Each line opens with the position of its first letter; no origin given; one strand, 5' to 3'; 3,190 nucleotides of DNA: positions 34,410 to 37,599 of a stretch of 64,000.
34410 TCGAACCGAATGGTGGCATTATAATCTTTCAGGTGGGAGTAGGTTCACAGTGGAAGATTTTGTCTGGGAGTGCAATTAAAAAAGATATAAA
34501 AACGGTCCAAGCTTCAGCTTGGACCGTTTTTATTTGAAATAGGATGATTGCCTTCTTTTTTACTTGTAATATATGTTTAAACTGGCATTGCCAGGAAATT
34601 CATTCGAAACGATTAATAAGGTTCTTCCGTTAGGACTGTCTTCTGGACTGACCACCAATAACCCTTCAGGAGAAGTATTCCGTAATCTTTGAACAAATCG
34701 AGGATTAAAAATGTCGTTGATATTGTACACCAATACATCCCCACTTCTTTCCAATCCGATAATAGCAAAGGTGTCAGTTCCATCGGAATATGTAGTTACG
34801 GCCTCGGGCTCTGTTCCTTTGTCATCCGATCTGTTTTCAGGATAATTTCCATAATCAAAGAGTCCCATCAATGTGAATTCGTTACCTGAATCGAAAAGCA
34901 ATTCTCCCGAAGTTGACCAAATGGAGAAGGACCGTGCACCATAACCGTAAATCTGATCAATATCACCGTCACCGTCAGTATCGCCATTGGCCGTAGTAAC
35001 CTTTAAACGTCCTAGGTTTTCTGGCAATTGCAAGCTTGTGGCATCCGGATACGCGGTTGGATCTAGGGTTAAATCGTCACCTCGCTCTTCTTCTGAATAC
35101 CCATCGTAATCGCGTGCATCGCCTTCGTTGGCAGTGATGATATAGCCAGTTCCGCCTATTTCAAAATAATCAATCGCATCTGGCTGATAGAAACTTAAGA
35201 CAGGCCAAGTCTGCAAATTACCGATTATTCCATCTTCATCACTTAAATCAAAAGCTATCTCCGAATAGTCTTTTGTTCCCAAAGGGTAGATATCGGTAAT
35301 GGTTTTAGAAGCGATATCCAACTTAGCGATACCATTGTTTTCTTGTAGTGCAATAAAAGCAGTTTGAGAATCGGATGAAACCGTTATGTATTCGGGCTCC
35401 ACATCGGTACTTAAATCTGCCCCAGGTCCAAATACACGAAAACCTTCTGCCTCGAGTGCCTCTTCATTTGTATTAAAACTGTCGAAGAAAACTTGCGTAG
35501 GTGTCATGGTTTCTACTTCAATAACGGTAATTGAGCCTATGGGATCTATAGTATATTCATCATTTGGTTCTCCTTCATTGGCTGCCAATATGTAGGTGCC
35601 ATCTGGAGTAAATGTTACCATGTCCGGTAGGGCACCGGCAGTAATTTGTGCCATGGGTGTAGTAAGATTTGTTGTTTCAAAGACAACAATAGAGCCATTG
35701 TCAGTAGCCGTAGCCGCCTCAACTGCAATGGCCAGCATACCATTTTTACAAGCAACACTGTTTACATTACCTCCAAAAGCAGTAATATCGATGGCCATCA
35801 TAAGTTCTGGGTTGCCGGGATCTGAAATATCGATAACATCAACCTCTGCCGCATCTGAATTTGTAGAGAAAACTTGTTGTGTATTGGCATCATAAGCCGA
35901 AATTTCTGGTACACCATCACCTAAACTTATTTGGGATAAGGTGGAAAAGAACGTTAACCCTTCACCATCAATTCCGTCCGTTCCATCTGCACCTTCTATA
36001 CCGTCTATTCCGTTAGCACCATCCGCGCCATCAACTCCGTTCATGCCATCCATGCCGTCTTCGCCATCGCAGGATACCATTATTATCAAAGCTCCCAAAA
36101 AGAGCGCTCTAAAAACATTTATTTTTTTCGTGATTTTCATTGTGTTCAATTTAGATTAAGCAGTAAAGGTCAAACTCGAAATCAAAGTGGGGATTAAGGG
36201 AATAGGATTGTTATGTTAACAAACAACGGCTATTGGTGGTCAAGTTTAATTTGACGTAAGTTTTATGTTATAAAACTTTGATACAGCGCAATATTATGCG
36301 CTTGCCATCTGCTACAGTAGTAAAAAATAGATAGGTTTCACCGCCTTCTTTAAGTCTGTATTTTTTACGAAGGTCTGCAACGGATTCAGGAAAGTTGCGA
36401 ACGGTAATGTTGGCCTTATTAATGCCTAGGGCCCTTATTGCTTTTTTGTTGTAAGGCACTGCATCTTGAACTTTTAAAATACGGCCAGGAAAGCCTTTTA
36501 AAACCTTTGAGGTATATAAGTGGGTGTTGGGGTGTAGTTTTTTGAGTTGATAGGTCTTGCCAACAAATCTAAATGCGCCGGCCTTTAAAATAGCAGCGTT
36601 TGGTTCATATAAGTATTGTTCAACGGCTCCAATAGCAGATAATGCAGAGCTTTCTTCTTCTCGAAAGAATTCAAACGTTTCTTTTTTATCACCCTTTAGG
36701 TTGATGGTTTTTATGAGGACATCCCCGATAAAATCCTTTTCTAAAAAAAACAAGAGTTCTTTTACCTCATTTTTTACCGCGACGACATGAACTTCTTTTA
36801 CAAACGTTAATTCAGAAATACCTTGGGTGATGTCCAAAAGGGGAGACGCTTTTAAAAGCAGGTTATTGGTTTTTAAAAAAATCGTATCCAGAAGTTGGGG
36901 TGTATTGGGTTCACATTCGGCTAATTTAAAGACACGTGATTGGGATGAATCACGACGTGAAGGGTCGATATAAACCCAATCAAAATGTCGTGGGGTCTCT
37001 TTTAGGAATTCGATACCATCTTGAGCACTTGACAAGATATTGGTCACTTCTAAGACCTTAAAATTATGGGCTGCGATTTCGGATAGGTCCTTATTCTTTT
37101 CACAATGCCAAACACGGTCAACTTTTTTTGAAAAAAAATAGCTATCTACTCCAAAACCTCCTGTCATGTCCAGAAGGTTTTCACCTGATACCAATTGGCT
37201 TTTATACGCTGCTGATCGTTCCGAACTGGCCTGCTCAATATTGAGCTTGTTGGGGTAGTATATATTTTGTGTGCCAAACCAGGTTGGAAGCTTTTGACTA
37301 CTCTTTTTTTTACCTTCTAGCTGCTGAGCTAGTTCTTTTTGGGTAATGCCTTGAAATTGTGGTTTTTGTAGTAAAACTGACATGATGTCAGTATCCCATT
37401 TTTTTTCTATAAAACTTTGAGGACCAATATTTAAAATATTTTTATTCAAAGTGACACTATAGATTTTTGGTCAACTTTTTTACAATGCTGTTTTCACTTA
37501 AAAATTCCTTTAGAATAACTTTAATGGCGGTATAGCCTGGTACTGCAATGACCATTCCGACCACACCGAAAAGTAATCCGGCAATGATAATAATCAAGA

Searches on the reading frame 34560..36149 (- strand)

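Call 53: search_protein_families(library=pfam, proteins=[window:34560-36149:-], max_evalue=0.001)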
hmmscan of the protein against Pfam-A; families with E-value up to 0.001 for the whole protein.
window:34560-36149:- (529 aa): 2 families
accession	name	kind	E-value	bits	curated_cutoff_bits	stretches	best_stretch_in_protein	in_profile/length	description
PF22494.2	choice_anch_I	-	1.4e-104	351.1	32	1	78-527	12-487/489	Choice-of-anchor I domain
PF01391.23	Collagen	-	0.00029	21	27.2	1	29-62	10-43/60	Collagen triple helix repeat (20 copies)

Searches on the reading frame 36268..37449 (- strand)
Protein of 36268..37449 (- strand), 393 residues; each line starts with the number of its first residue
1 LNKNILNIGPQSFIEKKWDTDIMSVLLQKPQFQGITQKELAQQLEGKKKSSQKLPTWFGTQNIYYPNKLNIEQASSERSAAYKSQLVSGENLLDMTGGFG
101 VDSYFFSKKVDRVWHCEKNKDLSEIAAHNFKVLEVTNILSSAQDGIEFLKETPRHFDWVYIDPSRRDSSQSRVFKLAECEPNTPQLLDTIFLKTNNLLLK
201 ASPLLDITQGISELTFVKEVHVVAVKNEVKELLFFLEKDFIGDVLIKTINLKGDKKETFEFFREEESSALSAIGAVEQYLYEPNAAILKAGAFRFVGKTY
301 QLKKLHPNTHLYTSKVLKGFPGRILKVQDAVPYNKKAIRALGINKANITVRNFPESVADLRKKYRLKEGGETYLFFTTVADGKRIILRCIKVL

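Call 53: search_protein_families(library=pfam, proteins=[window:36268-37449:-], max_evalue=0.001)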
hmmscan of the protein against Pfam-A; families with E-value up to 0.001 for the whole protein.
window:36268-37449:- (393 aa): 2 families
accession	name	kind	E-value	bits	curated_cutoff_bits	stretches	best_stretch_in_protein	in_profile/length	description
PF22013.1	PG_1098_Fer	-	7e-22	77.4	27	1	279-321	1-44/44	PG_1098 ferredoxin-like domain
PF18096.6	Thump_like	-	5.4e-21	74.7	26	1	322-389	1-76/78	THUMP domain-like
